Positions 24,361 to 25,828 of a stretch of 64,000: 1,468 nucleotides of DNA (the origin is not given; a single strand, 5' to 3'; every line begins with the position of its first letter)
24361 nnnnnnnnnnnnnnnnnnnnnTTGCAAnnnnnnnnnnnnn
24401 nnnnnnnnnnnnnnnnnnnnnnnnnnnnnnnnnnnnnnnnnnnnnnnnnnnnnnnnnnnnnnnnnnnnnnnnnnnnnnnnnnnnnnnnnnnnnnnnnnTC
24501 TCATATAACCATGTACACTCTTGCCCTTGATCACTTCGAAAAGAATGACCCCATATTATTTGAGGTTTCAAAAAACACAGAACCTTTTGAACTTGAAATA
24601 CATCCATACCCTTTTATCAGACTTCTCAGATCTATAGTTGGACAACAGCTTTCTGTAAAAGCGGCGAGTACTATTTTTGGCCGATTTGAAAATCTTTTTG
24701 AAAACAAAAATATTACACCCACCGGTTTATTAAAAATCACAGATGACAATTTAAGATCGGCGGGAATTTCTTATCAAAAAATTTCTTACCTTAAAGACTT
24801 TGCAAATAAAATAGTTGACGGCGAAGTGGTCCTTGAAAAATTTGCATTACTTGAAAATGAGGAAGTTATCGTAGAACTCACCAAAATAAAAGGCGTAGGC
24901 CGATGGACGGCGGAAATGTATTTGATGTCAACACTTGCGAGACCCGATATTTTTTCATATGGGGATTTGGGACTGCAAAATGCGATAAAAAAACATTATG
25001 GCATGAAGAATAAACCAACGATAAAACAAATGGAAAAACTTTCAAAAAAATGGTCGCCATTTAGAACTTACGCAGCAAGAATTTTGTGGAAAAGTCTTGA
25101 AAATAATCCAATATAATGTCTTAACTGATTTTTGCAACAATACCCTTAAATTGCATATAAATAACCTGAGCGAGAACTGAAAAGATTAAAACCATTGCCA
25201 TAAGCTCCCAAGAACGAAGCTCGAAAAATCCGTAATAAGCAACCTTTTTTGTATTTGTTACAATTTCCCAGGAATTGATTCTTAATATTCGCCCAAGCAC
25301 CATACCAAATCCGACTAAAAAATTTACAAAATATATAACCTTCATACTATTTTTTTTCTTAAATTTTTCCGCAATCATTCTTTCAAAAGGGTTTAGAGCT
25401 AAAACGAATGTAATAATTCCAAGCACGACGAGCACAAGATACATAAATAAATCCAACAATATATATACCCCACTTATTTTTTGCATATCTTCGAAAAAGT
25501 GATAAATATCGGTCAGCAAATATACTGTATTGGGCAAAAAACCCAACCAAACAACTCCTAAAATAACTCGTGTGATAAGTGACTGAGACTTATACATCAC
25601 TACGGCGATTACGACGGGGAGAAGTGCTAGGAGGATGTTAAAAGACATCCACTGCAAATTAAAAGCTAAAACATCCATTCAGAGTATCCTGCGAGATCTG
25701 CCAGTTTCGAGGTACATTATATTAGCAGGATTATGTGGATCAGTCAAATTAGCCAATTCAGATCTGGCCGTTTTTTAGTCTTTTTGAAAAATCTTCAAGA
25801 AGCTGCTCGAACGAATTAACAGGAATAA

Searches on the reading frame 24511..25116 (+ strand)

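Call 43: search_protein_families(library=pfam, proteins=[window:24511-25116:+], max_evalue=0.01)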
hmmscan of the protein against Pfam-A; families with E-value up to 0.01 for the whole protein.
window:24511-25116:+ (201 aa): 1 family
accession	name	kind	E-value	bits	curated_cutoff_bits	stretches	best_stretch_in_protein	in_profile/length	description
PF00730.31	HhH-GPD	-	1.1e-18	68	26.2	1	40-182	2-106/108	HhH-GPD superfamily base excision DNA repair protein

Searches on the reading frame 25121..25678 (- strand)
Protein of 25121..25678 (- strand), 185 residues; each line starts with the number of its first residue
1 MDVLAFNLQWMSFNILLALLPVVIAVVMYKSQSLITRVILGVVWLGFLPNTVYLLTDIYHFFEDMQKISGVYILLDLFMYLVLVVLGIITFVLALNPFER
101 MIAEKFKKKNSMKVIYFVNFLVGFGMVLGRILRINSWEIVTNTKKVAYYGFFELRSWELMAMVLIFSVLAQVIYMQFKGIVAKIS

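Call 43: search_protein_families(library=pfam, proteins=[window:25121-25678:-], max_evalue=0.01)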
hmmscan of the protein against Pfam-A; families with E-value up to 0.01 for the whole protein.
window:25121-25678:- (185 aa): 1 family
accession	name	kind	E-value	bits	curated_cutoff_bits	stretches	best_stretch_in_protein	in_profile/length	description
PF07099.16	DUF1361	-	5.6e-28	98.4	25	1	13-169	1-165/169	Protein of unknown function (DUF1361)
